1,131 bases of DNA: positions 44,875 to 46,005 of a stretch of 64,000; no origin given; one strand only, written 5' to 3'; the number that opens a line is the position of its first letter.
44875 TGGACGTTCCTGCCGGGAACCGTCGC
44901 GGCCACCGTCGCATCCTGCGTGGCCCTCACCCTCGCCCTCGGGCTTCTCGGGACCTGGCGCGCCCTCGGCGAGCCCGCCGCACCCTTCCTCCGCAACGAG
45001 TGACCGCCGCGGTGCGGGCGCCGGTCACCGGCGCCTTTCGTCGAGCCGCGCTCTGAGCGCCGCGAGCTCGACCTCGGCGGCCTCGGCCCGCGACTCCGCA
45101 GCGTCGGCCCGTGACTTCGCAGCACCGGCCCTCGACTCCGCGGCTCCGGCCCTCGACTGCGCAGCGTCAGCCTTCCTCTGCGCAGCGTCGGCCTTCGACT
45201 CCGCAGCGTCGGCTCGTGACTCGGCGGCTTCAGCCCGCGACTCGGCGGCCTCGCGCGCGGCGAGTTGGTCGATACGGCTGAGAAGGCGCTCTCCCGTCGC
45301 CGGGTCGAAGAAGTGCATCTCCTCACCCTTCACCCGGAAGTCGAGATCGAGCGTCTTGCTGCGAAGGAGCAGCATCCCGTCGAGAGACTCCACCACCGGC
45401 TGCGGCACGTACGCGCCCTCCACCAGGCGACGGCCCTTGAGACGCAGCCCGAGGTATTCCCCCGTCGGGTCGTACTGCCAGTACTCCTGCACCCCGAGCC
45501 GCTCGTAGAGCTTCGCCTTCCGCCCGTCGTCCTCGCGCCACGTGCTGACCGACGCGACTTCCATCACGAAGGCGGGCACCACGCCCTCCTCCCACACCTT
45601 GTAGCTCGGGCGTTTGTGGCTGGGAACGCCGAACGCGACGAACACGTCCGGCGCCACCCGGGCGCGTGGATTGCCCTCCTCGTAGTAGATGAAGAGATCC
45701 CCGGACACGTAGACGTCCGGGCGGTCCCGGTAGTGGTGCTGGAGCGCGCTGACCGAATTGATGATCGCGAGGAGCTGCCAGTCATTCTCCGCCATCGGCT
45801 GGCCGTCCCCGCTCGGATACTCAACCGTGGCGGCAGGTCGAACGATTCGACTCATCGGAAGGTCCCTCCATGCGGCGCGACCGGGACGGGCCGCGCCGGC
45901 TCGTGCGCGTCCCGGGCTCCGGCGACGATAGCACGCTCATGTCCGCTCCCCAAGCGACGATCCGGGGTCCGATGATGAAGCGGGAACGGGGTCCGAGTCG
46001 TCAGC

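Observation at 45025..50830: Lower-GC islet encoding a 1472-aa sacsin/NOV-like GHKL-ATPase / DUF3883 nuclease-domain protein beside a Uma2 endonuclease: candidate undescribed defence or selfish system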

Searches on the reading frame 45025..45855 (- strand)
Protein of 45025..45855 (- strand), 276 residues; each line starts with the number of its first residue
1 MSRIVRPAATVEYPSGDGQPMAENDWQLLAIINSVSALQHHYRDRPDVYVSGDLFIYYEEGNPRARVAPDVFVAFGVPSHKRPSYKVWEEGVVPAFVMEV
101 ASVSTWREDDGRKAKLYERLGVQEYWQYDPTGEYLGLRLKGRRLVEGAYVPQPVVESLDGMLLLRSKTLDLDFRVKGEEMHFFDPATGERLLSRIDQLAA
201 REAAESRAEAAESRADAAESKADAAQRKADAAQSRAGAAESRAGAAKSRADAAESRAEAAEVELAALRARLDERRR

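Call 6: search_protein_families(library=pfam, proteins=[window:45025-45855:-], max_evalue=0.1)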
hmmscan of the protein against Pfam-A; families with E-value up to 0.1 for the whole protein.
window:45025-45855:- (276 aa): 2 families
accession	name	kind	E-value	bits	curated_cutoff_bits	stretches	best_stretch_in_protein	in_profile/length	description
PF05685.18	Uma2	-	5.2e-17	62.3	27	1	12-159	16-156/172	Putative restriction endonuclease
PF11839.13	Alanine_zipper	-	0.022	15.5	23.1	1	191-243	6-59/69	Alanine-zipper, major outer membrane lipoprotein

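Call 7: search_protein_families(library=padloc, proteins=[window:45025-45855:-], max_evalue=0.1)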
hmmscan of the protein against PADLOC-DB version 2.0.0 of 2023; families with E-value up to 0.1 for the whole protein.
window:45025-45855:- (276 aa): 6 families
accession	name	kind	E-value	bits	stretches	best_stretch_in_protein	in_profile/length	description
PDLC04834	PDC-S03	-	7.8e-11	40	1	31-136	45-146/184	-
PDLC04832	PDC-S03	-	8.8e-11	39.9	1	54-131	71-143/188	-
PDLC04833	PDC-S03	-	2.3e-07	28.5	1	89-133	120-164/207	-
PDLC04835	PDC-S03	-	1.9e-06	25.6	1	87-130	104-146/207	-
PDLC03864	LmuB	-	0.00082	16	1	198-275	403-479/657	-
PDLC04943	PDC-S17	-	0.05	11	1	84-129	103-144/199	-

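Call 8: search_protein_families(library=ncbifam, proteins=[window:45025-45855:-], max_evalue=0.1)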
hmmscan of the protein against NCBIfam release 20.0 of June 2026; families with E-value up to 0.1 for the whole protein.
window:45025-45855:- (276 aa): 1 family
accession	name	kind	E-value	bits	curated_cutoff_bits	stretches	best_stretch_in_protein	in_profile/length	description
NF041035.1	Rad50_Halo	equivalog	0.06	11.7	1000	1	186-274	307-396/883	DNA double-strand break repair ATPase Rad50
